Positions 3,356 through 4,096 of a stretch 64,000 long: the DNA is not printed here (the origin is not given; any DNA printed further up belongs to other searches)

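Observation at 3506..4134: Panacea-domain (DUF4065) antitoxin-like gene coupled to a 62-aa cysteine-rich ORF: candidate toxin-antitoxin or anti-defence pair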

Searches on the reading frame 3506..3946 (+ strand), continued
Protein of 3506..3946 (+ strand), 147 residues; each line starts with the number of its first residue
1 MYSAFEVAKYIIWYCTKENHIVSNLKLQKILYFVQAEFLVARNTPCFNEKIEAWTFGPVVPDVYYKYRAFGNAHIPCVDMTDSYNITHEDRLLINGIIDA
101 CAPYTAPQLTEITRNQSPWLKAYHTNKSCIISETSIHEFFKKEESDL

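Call 30: search_protein_families(library=pfam, proteins=[L031:4441-5427:+, L033:4438-5394:+, L050:4482-5543:+, L069:1428-2234:+, L076:4473-5270:+, L112:4438-5427:+, L139:4435-5418:+, L169:4473-5273:+, L175:4476-5273:+, L110:1512-2723:+], max_evalue=0.1)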
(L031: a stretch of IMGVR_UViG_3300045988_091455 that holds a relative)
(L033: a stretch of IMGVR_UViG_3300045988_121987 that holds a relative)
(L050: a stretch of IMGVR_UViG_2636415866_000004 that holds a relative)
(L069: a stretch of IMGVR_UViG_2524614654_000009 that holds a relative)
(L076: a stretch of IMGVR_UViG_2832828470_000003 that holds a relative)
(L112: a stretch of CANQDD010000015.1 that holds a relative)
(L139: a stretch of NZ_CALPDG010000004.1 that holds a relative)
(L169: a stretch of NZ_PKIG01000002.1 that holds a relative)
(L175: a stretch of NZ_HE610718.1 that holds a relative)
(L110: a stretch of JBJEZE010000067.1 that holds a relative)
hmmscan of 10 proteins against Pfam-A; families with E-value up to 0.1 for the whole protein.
L031:4441-5427:+ (329 aa): 1 family
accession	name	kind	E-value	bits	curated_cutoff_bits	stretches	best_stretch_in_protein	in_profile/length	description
PF21912.2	Glyco_transf_99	-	0.029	14.9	27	1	117-214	55-153/179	Glycosyltransferase 99 family N-terminal domain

L033:4438-5394:+ (319 aa): 0 families

L050:4482-5543:+ (354 aa): 5 families
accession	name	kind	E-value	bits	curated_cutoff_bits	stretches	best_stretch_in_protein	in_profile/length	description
PF03631.20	Virul_fac_BrkB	-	1.4e-05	25.3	33.7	1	134-280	30-182/259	Virulence factor BrkB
PF15219.11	TEX12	-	0.0084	16.8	27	1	136-209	2-74/85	Testis-expressed 12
PF05434.16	Tmemb_9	-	0.047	14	28.6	1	298-344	56-102/145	TMEM9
PF14575.11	EphA2_TM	-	0.048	14.8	28.9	0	299-340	2-42/74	Ephrin type-A receptor 2 transmembrane domain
PF20563.3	DUF6773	-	0.08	13.2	27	0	294-339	115-160/163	Family of unknown function (DUF6773)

L069:1428-2234:+ (269 aa): 2 families
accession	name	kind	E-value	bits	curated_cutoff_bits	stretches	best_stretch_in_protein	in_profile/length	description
PF07086.17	Jagunal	-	0.013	16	25.4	1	168-267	86-181/187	Jagunal, ER re-organisation during oogenesis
PF09925.14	DUF2157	-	0.069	13.3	32.4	0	155-260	34-110/146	Predicted membrane protein (DUF2157)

L076:4473-5270:+ (266 aa): 4 families
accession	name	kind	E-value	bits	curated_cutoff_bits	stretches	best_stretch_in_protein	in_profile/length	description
PF04114.19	Gaa1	-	0.0028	17.3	28.6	1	143-258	293-400/497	Gaa1-like, GPI transamidase component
PF22960.2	UBR1-like_wing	-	0.0056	17.2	27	1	34-91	4-58/100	E3 ubiquitin-protein ligase UBR1-like, winged-helix domain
PF16026.10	MIEAP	-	0.0077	16.7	27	1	16-89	82-155/195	Mitochondria-eating protein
PF13787.11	HXXEE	-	0.093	13.9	25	1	124-210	7-85/114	Protein of unknown function with HXXEE motif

L112:4438-5427:+ (330 aa): 3 families
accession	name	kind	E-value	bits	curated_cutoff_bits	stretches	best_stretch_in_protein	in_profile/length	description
PF25340.1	BCD_RFX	-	0.0056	16.6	24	1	22-79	17-71/270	RFX BCD domain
PF11947.13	DUF3464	-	0.051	13.8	25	1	143-219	29-102/149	Photosynthesis affected mutant 68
PF04123.18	DUF373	-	0.062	13.2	28.3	1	160-308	200-328/335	Domain of unknown function (DUF373)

L139:4435-5418:+ (328 aa): 0 families

L169:4473-5273:+ (267 aa): 3 families
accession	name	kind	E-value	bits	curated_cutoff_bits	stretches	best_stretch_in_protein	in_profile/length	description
PF10802.14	DUF2540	-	0.0078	16.7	25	1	125-152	16-43/75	Protein of unknown function (DUF2540)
PF11712.13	Vma12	-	0.015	15.7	25.5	1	132-219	58-133/137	Endoplasmic reticulum-based factor for assembly of V-ATPase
PF23831.1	DUF7201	-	0.018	15.2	27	1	130-172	72-114/142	Coiled-coil region of unknown function (DUF7201)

L175:4476-5273:+ (266 aa): 3 families
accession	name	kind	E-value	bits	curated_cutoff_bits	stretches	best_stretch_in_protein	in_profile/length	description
PF14165.11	YtzH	-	0.0083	16.9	27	1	97-149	34-81/86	YtzH-like protein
PF23831.1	DUF7201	-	0.023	14.9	27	1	130-172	72-114/142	Coiled-coil region of unknown function (DUF7201)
PF10802.14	DUF2540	-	0.031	14.8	25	1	125-152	16-43/75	Protein of unknown function (DUF2540)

L110:1512-2723:+ (404 aa): 5 families
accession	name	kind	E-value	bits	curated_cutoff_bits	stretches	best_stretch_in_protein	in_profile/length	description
PF07464.16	ApoLp-III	-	0.011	16.3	36.3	1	154-205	86-137/146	Apolipophorin-III precursor (apoLp-III)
PF07462.16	MSP1_C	-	0.019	14.1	29.8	1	129-200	478-550/554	Merozoite surface protein 1 (MSP1) C-terminus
PF01442.23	Apolipoprotein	-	0.027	14.6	90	0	155-210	11-63/190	Apolipoprotein A1/A4/E domain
PF14643.11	DUF4455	-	0.033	13.3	30.4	1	130-206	274-351/469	Domain of unknown function (DUF4455)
PF07083.16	DUF1351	-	0.064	13.4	27.8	0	158-211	72-126/210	Protein of unknown function (DUF1351)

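Call 31: search_protein_families(library=padloc, proteins=[window:3506-3946:+, L031:4441-5427:+, L033:4438-5394:+, L050:4482-5543:+, L069:1428-2234:+, L076:4473-5270:+, L139:4435-5418:+, L169:4473-5273:+, L175:4476-5273:+], max_evalue=0.1)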
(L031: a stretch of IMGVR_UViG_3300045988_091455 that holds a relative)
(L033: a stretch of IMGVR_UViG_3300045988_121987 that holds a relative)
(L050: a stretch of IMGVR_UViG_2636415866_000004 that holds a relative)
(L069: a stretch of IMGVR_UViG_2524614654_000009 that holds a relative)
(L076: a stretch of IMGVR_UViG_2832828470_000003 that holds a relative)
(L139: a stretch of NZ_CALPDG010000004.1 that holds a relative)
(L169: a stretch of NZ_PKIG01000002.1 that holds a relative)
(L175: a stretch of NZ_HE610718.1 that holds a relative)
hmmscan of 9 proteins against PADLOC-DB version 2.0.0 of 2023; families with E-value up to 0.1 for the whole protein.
window:3506-3946:+ (147 aa): 0 families

L031:4441-5427:+ (329 aa): 0 families

L033:4438-5394:+ (319 aa): 0 families

L050:4482-5543:+ (354 aa): 0 families

L069:1428-2234:+ (269 aa): 0 families

L076:4473-5270:+ (266 aa): 0 families

L139:4435-5418:+ (328 aa): 0 families

L169:4473-5273:+ (267 aa): 0 families

L175:4476-5273:+ (266 aa): 0 families

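Call 38: find_encoding_contigs(protein=P0010, flank=5000, max_places=3)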
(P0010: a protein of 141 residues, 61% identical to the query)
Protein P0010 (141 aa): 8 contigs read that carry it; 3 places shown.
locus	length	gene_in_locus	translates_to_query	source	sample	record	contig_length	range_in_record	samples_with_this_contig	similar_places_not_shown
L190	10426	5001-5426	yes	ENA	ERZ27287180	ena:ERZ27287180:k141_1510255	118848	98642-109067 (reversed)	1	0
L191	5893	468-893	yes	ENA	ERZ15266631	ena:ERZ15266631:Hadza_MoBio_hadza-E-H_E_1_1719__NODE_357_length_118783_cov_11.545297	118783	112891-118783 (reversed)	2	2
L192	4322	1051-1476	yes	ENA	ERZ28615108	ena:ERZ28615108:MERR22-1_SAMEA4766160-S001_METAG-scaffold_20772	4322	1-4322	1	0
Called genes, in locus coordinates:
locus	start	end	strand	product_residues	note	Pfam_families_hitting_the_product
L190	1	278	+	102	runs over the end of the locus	-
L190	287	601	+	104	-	-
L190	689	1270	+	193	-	-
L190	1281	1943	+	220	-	-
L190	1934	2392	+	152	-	-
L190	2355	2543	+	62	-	-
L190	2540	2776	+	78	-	-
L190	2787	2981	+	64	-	-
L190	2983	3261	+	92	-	-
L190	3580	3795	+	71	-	-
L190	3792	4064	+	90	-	-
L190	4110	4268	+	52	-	-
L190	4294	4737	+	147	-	PF13274:SocA_Panacea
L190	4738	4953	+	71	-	-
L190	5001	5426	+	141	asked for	PF13274:SocA_Panacea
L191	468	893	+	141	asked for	PF13274:SocA_Panacea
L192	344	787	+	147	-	PF13274:SocA_Panacea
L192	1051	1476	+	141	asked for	PF13274:SocA_Panacea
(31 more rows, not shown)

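Call 39: find_encoding_contigs(protein=P0008, flank=5000, max_places=3)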
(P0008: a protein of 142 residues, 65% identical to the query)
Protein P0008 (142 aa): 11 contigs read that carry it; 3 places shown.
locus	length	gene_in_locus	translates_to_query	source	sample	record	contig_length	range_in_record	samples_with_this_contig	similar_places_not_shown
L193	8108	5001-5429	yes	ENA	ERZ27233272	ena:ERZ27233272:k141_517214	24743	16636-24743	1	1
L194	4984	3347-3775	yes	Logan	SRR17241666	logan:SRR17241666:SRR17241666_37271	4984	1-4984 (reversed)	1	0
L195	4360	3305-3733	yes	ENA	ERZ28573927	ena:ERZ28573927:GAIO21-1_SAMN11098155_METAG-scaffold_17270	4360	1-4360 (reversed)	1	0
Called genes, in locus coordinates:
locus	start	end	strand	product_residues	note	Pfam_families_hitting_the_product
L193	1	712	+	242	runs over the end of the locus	-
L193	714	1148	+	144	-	PF06541:ABC_trans_CmpB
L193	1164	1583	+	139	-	-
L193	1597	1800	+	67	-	PF16945:Phage_r1t_holin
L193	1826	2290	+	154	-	PF13876:Phage_gp49_66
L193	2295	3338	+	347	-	PF00395:SLH (faint)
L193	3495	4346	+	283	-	-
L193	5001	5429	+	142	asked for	PF13274:SocA_Panacea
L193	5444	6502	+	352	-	-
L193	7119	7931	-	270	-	-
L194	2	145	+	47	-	?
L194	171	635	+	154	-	PF13876:Phage_gp49_66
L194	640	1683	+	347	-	PF00395:SLH (faint)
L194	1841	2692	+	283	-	-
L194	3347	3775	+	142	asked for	PF13274:SocA_Panacea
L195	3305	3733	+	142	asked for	PF13274:SocA_Panacea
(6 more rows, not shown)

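Call 40: find_encoding_contigs(protein=P0013, flank=5000, max_places=3)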
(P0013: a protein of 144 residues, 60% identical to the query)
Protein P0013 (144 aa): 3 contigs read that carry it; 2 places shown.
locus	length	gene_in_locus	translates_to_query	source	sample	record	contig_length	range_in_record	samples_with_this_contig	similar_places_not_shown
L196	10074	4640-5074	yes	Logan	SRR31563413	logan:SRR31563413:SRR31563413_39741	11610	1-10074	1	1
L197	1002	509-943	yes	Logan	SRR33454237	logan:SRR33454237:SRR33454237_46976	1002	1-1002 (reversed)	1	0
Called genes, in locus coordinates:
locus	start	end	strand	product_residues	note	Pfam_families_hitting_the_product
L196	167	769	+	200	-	-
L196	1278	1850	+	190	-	-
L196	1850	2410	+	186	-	PF12952:DUF3841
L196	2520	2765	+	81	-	-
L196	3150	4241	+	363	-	PF00254:FKBP_C, PF05698:Trigger_C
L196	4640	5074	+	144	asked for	PF13274:SocA_Panacea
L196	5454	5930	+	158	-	PF00436:SSB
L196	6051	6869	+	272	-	-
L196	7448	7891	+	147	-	-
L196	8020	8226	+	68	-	-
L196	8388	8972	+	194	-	-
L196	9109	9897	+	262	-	PF01987:AIM24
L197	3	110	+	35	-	?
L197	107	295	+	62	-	-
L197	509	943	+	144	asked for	PF13274:SocA_Panacea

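Call 66: search_solved_structures(query=A2, max_evalue=0.01)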
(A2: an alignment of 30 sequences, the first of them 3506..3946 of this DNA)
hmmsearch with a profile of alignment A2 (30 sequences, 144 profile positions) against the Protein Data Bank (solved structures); distinct sequences matched with E-value up to 0.01: 0.

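Call 82: find_encoding_contigs(protein=P0007, flank=4000, max_places=3)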
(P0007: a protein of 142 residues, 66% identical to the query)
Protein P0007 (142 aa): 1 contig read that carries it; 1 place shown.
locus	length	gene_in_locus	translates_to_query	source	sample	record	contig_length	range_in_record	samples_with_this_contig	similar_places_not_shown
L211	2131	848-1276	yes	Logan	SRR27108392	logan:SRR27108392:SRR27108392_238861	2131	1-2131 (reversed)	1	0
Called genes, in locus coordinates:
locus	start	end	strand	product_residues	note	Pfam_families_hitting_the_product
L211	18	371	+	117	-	PF07833:Cu_amine_oxidN1 (faint)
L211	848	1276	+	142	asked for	PF13274:SocA_Panacea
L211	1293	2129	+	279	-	?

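Call 83: find_encoding_contigs(protein=P0009, flank=4000, max_places=3)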
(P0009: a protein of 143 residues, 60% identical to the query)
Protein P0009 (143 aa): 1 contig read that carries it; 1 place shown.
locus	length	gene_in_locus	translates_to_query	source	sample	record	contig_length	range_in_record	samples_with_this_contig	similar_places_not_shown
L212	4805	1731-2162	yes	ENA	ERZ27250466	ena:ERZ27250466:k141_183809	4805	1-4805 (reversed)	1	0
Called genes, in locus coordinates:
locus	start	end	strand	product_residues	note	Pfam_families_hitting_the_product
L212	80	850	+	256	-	PF08861:DUF1828, PF08862:DUF1829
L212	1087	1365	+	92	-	-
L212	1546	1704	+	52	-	-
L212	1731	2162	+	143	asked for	PF13274:SocA_Panacea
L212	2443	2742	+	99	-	PF13274:SocA_Panacea (weak)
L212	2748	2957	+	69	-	-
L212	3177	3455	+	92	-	-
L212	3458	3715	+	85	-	-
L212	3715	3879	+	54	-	-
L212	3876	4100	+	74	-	-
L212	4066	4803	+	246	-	?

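Call 84: find_encoding_contigs(protein=P0012, flank=4000, max_places=3)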
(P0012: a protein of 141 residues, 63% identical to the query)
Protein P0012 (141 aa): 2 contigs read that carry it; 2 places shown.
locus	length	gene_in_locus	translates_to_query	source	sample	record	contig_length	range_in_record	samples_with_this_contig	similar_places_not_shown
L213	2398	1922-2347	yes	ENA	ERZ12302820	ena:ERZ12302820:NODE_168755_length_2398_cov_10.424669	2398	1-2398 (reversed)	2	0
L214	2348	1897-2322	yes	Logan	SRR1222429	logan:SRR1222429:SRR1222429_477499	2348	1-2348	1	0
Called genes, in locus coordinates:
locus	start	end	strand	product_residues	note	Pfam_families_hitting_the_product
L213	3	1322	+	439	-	?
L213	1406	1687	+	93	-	PF05014:Nuc_deoxyrib_tr (weak), PF14359:DUF4406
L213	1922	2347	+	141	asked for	PF13274:SocA_Panacea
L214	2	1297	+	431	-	?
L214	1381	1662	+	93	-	PF05014:Nuc_deoxyrib_tr (weak), PF14359:DUF4406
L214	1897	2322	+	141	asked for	PF13274:SocA_Panacea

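Call 91: search_protein_families(library=ncbifam, proteins=[window:3506-3946:+, L193:5444-6499:+, L031:4441-5427:+, L169:4473-5273:+], max_evalue=0.01)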
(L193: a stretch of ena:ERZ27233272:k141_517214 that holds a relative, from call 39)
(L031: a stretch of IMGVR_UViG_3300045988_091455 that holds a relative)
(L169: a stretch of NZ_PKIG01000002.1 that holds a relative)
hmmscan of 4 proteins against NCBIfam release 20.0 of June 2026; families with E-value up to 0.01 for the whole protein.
window:3506-3946:+ (147 aa): 1 family
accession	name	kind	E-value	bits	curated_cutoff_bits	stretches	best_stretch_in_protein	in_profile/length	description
NF047745.1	SocA_antitoxin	equivalog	1.7e-18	66.9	190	1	6-76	5-75/176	type VI toxin-antitoxin system SocA family antitoxin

L193:5444-6499:+ (352 aa): 0 families

L031:4441-5427:+ (329 aa): 0 families

L169:4473-5273:+ (267 aa): 0 families
